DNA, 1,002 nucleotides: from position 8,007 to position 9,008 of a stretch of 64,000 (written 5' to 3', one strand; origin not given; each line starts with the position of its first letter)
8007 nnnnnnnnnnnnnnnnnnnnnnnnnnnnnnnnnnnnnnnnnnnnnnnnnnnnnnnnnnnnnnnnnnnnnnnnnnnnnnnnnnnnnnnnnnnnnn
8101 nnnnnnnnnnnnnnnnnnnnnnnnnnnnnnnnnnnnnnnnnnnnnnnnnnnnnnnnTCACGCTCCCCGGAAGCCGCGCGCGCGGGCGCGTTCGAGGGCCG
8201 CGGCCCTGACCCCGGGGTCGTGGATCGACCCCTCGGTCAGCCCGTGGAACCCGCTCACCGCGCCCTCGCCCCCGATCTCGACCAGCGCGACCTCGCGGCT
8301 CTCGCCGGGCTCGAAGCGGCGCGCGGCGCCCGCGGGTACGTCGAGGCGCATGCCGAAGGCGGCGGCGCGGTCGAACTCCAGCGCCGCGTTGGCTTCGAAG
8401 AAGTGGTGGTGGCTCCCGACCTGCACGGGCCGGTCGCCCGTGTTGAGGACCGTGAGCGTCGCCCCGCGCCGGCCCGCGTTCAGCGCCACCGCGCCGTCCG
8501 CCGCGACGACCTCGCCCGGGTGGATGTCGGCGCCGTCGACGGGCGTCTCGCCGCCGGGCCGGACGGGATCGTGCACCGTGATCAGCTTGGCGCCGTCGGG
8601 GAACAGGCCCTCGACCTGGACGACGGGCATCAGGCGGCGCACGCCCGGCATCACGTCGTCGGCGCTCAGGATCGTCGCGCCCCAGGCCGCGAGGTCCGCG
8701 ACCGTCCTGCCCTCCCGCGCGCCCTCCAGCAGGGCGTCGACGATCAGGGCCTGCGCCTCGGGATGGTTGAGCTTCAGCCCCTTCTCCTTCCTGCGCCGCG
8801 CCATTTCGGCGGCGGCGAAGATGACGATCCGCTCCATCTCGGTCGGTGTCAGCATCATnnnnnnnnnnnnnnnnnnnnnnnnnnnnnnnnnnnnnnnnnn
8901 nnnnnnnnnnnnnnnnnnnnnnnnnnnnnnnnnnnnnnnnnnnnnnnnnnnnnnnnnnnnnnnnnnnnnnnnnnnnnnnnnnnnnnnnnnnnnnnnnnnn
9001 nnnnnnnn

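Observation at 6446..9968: Urease structural genes only (fused ureAB + ureC), no ureDEFG nearby, preceded by an IPNS-type 2OG oxygenase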

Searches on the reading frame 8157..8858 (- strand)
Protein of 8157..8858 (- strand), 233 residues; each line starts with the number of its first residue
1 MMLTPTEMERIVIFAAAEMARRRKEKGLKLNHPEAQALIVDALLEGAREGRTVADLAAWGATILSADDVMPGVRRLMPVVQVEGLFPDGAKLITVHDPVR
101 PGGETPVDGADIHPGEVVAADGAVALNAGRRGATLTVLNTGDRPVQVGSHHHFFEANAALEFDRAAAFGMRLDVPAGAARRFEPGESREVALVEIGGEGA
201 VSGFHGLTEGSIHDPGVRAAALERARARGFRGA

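Call 7: search_protein_families(library=pfam, proteins=[window:8157-8858:-])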
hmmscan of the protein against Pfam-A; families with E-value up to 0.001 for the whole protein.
window:8157-8858:- (233 aa): 2 families
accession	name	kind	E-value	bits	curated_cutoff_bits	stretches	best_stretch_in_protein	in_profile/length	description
PF00699.25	Urease_beta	-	1.3e-40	137.8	25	1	114-210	1-97/98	Urease beta subunit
PF00547.23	Urease_gamma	-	8.6e-39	132.3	23.9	1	1-99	1-99/99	Urease, gamma subunit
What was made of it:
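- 8157..8858 (-): ureAB, fused gamma-beta urease subunit (233 aa). Urease_gamma at residues 1-99 and Urease_beta at 114-210 (call 7).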

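Call 8: search_protein_families(library=ncbifam, proteins=[window:8157-8858:-])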
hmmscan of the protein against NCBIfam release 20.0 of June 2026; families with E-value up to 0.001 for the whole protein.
window:8157-8858:- (233 aa): 7 families
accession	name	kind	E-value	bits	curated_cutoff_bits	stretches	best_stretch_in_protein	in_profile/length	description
NF009671.0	PRK13192.1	subfamily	3.8e-99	330.7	243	1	1-232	1-230/231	bifunctional urease subunit gamma/beta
NF010592.0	PRK13986.1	equivalog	2.3e-71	240.1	353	1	1-232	1-225/238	urease subunit alpha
NF009682.0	PRK13203.1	equivalog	8.3e-42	141.4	129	1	113-213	2-102/104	urease subunit beta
NF009712.0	PRK13241.1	equivalog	6e-40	135.2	123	1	1-100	1-100/100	urease subunit gamma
TIGR00192.1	urease_beta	equivalog_domain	5.1e-39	132.6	90.3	1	113-213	2-102/103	urease subunit beta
TIGR00193.1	urease_gam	equivalog_domain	6.7e-37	125.8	82.3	1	1-100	1-100/102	urease subunit gamma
NF009681.0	PRK13202.1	equivalog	4e-24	84.8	204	1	114-204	3-94/104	urease subunit beta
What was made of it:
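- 8157..8858 (-): NF009671 scores above its cut-off (call 8).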

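Call 9: find_encoding_contigs(protein=window:8157-8858:-, flank=10000, max_places=6)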
Protein window:8157-8858:- (233 aa): 1 contig read that carries it; 1 place shown.
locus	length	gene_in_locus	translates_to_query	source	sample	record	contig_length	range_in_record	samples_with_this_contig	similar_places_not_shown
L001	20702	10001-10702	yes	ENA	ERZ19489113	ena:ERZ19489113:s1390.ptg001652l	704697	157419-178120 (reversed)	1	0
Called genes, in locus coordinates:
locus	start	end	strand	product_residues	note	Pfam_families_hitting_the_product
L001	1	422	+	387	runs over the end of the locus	PF00355:Rieske, PF00848:Ring_hydroxyl_A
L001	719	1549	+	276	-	PF06339:Ectoine_synth, PF07883:Cupin_2 (weak), PF02311:AraC_binding (faint), PF06339:Ectoine_synth, PF07883:Cupin_2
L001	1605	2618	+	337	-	PF22636:FlK, PF01323:DSBA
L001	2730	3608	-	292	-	PF00892:EamA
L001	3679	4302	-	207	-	-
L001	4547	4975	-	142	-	-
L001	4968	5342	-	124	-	PF06296:RelE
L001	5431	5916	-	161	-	-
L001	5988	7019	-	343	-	PF13191:AAA_16 (faint), PF00005:ABC_tran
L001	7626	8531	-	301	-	-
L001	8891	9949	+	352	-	PF14226:DIOX_N, PF03171:2OG-FeII_Oxy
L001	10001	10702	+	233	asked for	PF00547:Urease_gamma, PF00699:Urease_beta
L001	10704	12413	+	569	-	PF00449:Urease_alpha, PF07969:Amidohydro_3 (faint), PF01979:Amidohydro_1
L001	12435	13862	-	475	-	PF08448:PAS_4, PF00512:HisKA, PF02518:HATPase_c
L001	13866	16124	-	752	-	PF00390:malic, PF03949:Malic_M, PF01515:PTA_PTB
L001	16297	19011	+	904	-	PF01624:MutS_I, PF05188:MutS_II, PF05192:MutS_III, PF05190:MutS_IV, PF00488:MutS_V, PF27441:MutS_C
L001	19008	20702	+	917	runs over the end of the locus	PF01909:NTP_transf_2 (weak), PF08335:GlnD_UR_UTase, PF27444:GlnD_3rd, PF01966:HD, PF13291:ACT_4 (faint), PF24931:ACT_ACR9_3rd (weak), PF26956:ACT_ACR_D1 (weak), PF01842:ACT (weak), +1 more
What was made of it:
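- Checked: Precomputed Pfam calls on the 99%-identical ENA contig show no ureD/E/F/G within +-10 kb (call 9).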

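Call 11: find_related_loci(query=window:8157-8858:-, collection=genome_contigs, flank=10000)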
Query window:8157-8858:- (233 aa) in genome_contigs; peptide patterns used: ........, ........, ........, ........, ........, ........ (x = any residue, [..] = any of these).
446 stretches matched a pattern; 228 encode a relative of the query (tblastn E <= 1e-3); the best 80 are kept; 80 distinct loci.
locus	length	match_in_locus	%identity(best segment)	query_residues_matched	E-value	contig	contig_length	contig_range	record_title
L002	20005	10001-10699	76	1-233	4e-117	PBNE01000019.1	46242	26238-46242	MAG: Rhodospirillaceae bacterium isolate SP197 MHASMcontig_2447273, whole genome shotgun sequence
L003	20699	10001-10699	74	1-233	4e-113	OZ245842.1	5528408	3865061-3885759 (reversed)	MAG: Alphaproteobacteria bacterium isolate 8fa29e53-599d-4395-9acb-6f40a3095647 genome assembly, chromosome: 1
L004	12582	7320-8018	75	1-233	4e-112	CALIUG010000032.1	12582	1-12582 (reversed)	MAG: uncultured Alphaproteobacteria bacterium isolate S1_Bin_Bin_233_1 genome assembly, contig: c_000001326371, whole ge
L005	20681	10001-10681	71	1-233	1e-103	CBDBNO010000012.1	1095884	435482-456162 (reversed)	MAG: Alphaproteobacteria bacterium isolate 3b2a6145-dd22-4f5c-8966-122b708bad15 genome assembly, contig: contig_12, whol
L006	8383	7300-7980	71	1-233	2e-103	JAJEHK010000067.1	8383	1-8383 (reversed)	MAG: Alphaproteobacteria bacterium isolate p16x60bins.4 k141_296407, whole genome shotgun sequence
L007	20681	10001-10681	71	1-233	1e-102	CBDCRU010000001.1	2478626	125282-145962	MAG: Alphaproteobacteria bacterium isolate 004192cc-7be1-4318-a486-98437b1b10df genome assembly, contig: contig_1, whole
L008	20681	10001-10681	71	1-233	1e-102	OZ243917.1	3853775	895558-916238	MAG: Alphaproteobacteria bacterium isolate 02e1f9bb-dbd4-4ed1-82e0-245be44422fa genome assembly, chromosome: 1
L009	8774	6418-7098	71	1-233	7e-103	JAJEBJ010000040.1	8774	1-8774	MAG: Alphaproteobacteria bacterium isolate jk18x9bins.14 k141_229310, whole genome shotgun sequence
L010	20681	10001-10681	70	1-233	2e-102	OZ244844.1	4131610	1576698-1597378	MAG: Alphaproteobacteria bacterium isolate d5e27bab-34fd-41d3-b671-866094b33863 genome assembly, chromosome: 1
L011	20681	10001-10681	68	1-233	2e-100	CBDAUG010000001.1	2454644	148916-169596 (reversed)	MAG: Alphaproteobacteria bacterium isolate 85bc8abf-2a0b-40a6-bf12-b11200afe27e genome assembly, contig: contig_1, whole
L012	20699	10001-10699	70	1-233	5e-97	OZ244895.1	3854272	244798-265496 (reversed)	MAG: Gammaproteobacteria bacterium isolate 2a8f59a4-eafa-43e2-be5e-6ec9451ba83a genome assembly, chromosome: 1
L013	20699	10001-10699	69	1-233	2e-96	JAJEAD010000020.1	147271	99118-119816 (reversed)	MAG: Gammaproteobacteria bacterium isolate jk18x7bins.3 k141_635753, whole genome shotgun sequence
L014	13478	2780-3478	62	1-233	1e-96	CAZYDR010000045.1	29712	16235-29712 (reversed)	MAG TPA_asm: uncultured Alphaproteobacteria bacterium isolate SRP308112_co1_372 genome assembly, contig: NODE_2058_lengt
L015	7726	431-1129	63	1-233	2e-95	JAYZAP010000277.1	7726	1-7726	MAG: Pseudomonadota bacterium isolate XB_MAG1186 DB_MAG1186_0277, whole genome shotgun sequence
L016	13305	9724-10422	67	1-233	1e-95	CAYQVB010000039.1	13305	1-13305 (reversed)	MAG TPA_asm: uncultured Ectothiorhodospiraceae bacterium isolate SRP338948_co1_143 genome assembly, contig: k141_253142,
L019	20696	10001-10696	63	1-232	5e-95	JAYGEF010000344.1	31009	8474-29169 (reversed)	MAG: Alphaproteobacteria bacterium isolate OC6_3000m_MAG_168 OC6_3000m_contig_1204679, whole genome shotgun sequence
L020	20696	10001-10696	64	1-233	4e-95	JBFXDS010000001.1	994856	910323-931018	MAG: Dongiaceae bacterium isolate CA_2019_TPBS_99 NODE_21_length_994856_cov_26.883470_TPBS, whole genome shotgun sequenc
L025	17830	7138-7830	63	1-233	3e-93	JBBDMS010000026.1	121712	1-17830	MAG: Dongiaceae bacterium isolate LejiaB_64_15 Lejia_B_204_length_121712_cov_9, whole genome shotgun sequence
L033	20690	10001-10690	66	1-233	4e-89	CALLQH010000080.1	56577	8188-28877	MAG TPA_asm: uncultured bacterium isolate SRR6227243_bin.5_CONCOCT_v1.1_MAG genome assembly, contig: ERZ795105.687, whol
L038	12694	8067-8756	64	1-233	5e-88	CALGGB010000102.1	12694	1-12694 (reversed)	MAG TPA_asm: uncultured Rhodospirillaceae bacterium isolate ERR2206780_bin.111_CONCOCT_v1.1_MAG genome assembly, contig:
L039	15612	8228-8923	64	1-233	7e-88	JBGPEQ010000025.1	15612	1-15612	MAG: Dongiaceae bacterium isolate OBJ_0618_7090110_87 k141_5076948_length_15612_cov_18.1102, whole genome shotgun sequen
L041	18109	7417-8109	61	1-233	3e-87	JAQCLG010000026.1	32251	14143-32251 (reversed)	MAG: Proteobacteria bacterium isolate casp40-mb.99 NODE_3249_length_32251_cov_0.093680, whole genome shotgun sequence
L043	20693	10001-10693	62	1-233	2e-86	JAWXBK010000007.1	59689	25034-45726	MAG: Rhodospirillaceae bacterium isolate MP6IB1.145 k99_90084, whole genome shotgun sequence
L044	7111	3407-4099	61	1-233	1e-83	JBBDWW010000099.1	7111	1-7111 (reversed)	MAG: Dongiaceae bacterium isolate LejiaD_64_10 Lejia_D_14848_length_7111_cov_6, whole genome shotgun sequence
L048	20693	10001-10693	59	1-233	7e-82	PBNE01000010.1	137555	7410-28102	MAG: Rhodospirillaceae bacterium isolate SP197 120784, whole genome shotgun sequence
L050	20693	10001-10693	60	1-233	2e-79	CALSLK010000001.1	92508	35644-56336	MAG: uncultured Alphaproteobacteria bacterium isolate A_MB180 genome assembly, contig: contig_16742_A_MB180, whole genom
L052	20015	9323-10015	58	1-233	1e-78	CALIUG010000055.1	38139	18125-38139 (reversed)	MAG: uncultured Alphaproteobacteria bacterium isolate S1_Bin_Bin_233_1 genome assembly, contig: c_000000241324, whole ge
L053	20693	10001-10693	58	1-233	2e-77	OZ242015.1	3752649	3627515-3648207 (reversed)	MAG: Alphaproteobacteria bacterium isolate 50360e3c-73a9-49b7-927d-5f9a8779493f genome assembly, chromosome: 1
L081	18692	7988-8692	51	1-230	4e-63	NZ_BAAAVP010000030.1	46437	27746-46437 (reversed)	Streptomyces mexicanus strain JCM 12681 sequence030, whole genome shotgun sequence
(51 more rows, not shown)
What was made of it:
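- On Ni-urease operon (ureABC plus ureDEFG): The single genome_contigs scan was spent on UreAB (call 11).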

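Call 31: search_protein_families(library=pfam, proteins=[L053:15691-16506:+, L033:16855-18138:+, L038:269-1465:+, L038:224-1333:-, L048:16497-18581:+, L050:5520-6371:-, L052:3502-4347:-, L052:1561-2565:-, L041:5043-5876:-, L050:8879-9301:+])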
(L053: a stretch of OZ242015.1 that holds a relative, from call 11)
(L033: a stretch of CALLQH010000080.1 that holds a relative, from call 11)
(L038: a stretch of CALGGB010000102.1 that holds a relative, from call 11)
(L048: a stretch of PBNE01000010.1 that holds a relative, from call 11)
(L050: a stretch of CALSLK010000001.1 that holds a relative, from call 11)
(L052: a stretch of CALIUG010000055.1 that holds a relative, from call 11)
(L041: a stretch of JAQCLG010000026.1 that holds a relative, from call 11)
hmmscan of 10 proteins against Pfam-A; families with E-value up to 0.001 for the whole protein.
L053:15691-16506:+ (271 aa): 2 families
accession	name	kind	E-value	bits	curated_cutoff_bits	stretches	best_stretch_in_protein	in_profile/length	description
PF00378.25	ECH_1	-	7.9e-60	202.7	27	1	10-270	3-250/251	Enoyl-CoA hydratase/isomerase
PF16113.10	ECH_2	-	1.3e-24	87.8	27.2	1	16-194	4-176/335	Enoyl-CoA hydratase/isomerase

L033:16855-18138:+ (427 aa): 2 families
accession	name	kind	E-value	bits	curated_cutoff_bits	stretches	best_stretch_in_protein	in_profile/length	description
PF07690.21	MFS_1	-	3.7e-25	89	33.4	2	225-402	7-183/347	Major Facilitator Superfamily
PF05977.19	MFS_3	-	2.3e-06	26.8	27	1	250-394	45-193/524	Transmembrane secretion effector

L038:269-1465:+ (398 aa): 5 families
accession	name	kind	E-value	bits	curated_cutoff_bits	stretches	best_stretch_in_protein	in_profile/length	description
PF00441.29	Acyl-CoA_dh_1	-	4.6e-40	137.6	22.4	1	229-377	1-146/150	Acyl-CoA dehydrogenase, C-terminal domain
PF02771.21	Acyl-CoA_dh_N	-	9.7e-17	61.8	22.9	1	9-120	1-113/113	Acyl-CoA dehydrogenase, N-terminal domain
PF02770.24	Acyl-CoA_dh_M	-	2.8e-15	56.7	33.3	1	124-201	1-81/97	Acyl-CoA dehydrogenase, middle domain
PF08028.16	Acyl-CoA_dh_2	-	1.1e-14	55.3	22.7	1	246-361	3-125/134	Acyl-CoA dehydrogenase, C-terminal domain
PF22924.1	ACOX_C_alpha1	-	1.1e-07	32.3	27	1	312-371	100-159/169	Acyl-CoA oxidase, C-alpha1 domain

L038:224-1333:- (369 aa): 0 families

L048:16497-18581:+ (694 aa): 3 families
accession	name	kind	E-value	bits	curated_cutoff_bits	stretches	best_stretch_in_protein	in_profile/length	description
PF13549.11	ATP-grasp_5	-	1.6e-55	188.3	27.6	1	482-692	6-220/221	ATP-grasp domain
PF13607.11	Succ_CoA_lig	-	1.8e-37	128.6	27.4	1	157-290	3-137/138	Succinyl-CoA ligase like flavodoxin domain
PF13380.12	CoA_binding_2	-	1.7e-09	38.5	22.8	1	41-137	26-115/116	CoA binding domain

L050:5520-6371:- (283 aa): 1 family
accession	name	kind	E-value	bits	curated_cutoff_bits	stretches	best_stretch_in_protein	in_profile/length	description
PF02668.22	TauD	-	7.8e-53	180.5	27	1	13-266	5-266/267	Taurine catabolism dioxygenase TauD, TfdA family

L052:3502-4347:- (281 aa): 1 family
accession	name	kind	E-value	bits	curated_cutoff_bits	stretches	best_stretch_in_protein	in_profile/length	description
PF01522.26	Polysacc_deac_1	-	1.2e-19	70.9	23.1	1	56-157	20-121/124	Polysaccharide deacetylase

L052:1561-2565:- (334 aa): 1 family
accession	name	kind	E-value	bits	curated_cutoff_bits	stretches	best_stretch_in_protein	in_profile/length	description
PF02668.22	TauD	-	3.6e-46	158.7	27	1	24-314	12-266/267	Taurine catabolism dioxygenase TauD, TfdA family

L041:5043-5876:- (277 aa): 9 families
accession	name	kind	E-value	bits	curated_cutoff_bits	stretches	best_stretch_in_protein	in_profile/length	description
PF08241.18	Methyltransf_11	-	2.3e-20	73.5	21.2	1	57-156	1-95/95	Methyltransferase domain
PF13649.12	Methyltransf_25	-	1.1e-18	68.1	27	1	56-152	1-97/97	Methyltransferase domain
PF13847.12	Methyltransf_31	-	1.3e-16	61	27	1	53-160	4-113/145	Methyltransferase domain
PF08242.18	Methyltransf_12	-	2.6e-12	47.7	30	1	57-154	1-98/98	Methyltransferase domain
PF01209.24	Ubie_methyltran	-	1.6e-10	41.2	20.1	1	51-161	46-156/233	ubiE/COQ5 methyltransferase family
PF13489.12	Methyltransf_23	-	3.8e-09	36.9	27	1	47-206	17-159/164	Methyltransferase domain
PF01728.25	FtsJ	-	3.4e-05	24.3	24.1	1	52-107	21-77/181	FtsJ-like methyltransferase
PF05175.20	MTS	-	5.7e-05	23.3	23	1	52-105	31-85/170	Methyltransferase small domain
PF02353.26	CMAS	-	0.00075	19.3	27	0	52-174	62-182/273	Mycolic acid cyclopropane synthetase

L050:8879-9301:+ (140 aa): 0 families

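Call 32: search_protein_families(library=pfam, proteins=[L052:7325-7861:+, L041:9830-11095:-, L033:18154-18540:-, L053:6335-7555:+, L050:1747-2904:-, L019:13175-14584:-, L014:5191-5955:+, L019:14542-16950:+, L044:6317-6838:+, L025:5456-5920:-])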
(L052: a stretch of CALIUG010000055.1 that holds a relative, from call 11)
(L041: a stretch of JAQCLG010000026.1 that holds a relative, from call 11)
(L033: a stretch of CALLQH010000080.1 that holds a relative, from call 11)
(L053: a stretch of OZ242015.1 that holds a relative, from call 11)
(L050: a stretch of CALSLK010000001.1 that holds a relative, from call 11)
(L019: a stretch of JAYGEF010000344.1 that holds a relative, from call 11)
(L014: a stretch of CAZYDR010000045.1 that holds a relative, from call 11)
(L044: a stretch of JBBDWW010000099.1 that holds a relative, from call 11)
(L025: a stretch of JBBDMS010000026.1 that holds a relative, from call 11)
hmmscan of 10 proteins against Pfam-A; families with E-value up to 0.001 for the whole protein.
L052:7325-7861:+ (178 aa): 0 families

L041:9830-11095:- (421 aa): 3 families
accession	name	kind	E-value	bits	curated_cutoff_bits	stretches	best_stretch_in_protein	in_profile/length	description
PF00282.25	Pyridoxal_deC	-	4.7e-21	75.4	27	1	26-348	29-371/375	Pyridoxal-dependent decarboxylase conserved domain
PF00266.25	Aminotran_5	-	2.4e-08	33.8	21.5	1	102-366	67-331/371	Aminotransferase class-V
PF00155.27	Aminotran_1_2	-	9.7e-05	22.1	19.7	1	129-212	91-185/361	Aminotransferase class I and II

L033:18154-18540:- (128 aa): 0 families

L053:6335-7555:+ (406 aa): 2 families
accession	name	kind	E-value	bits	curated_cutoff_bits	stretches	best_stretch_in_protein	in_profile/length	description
PF00557.29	Peptidase_M24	-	1.6e-33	116.7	23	1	177-390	2-208/208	Metallopeptidase family M24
PF01321.24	Creatinase_N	-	2.2e-10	41.6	22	1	28-169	1-128/128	Creatinase/Prolidase N-terminal domain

L050:1747-2904:- (385 aa): 3 families
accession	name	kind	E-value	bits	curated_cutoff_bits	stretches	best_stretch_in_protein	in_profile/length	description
PF01546.33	Peptidase_M20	-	1.3e-29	104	24.6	1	85-381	2-204/206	Peptidase family M20/M25/M40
PF07687.19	M20_dimer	-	3.7e-14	53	21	1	189-280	2-96/107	Peptidase dimerisation domain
PF04389.22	Peptidase_M28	-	6.5e-06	26.4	21.3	1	70-156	2-70/193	Peptidase family M28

L019:13175-14584:- (469 aa): 1 family
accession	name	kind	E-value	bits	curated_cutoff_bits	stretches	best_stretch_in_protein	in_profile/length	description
PF00202.27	Aminotran_3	-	1.5e-88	297.6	30.5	1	70-465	11-402/403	Aminotransferase class-III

L014:5191-5955:+ (254 aa): 1 family
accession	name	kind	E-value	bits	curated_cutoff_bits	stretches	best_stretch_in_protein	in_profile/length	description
PF19798.5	Sulfotransfer_5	-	1.7e-09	37.9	23.2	1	11-211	6-197/226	Sulfotransferase domain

L019:14542-16950:+ (802 aa): 10 families
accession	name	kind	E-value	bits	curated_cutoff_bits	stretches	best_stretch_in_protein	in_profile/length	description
PF01266.30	DAO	-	6.8e-71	240.1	27.9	1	15-372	1-353/353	FAD dependent oxidoreductase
PF01571.26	GCV_T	-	7.5e-69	232.2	25.6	1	432-695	1-255/255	Aminomethyltransferase folate-binding domain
PF16350.10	FAO_M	-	8.5e-16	58.3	27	1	376-430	2-56/56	FAD dependent oxidoreductase central domain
PF08669.17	GCV_T_C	-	1.5e-14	54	25.9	1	717-794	1-80/80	Glycine cleavage T-protein C-terminal barrel domain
PF07992.20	Pyr_redox_2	-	9.7e-08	32.2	26.1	1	13-47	142-175/291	Pyridine nucleotide-disulphide oxidoreductase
PF00070.33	Pyr_redox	-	0.00012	23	22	1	15-46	1-31/82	Pyridine nucleotide-disulphide oxidoreductase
PF13450.12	NAD_binding_8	-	0.00017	22.2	21.9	1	18-53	1-37/68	NAD(P)-binding Rossmann-like domain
PF13738.12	Pyr_redox_3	-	0.00027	20.7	30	1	17-49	1-33/305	Pyridine nucleotide-disulphide oxidoreductase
PF00890.30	FAD_binding_2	-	0.00084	19.1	20.4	0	16-60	2-45/414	FAD binding domain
PF01494.25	FAD_binding_3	-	0.0009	19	22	0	14-56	2-42/349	FAD binding domain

L044:6317-6838:+ (173 aa): 0 families

L025:5456-5920:- (154 aa): 0 families
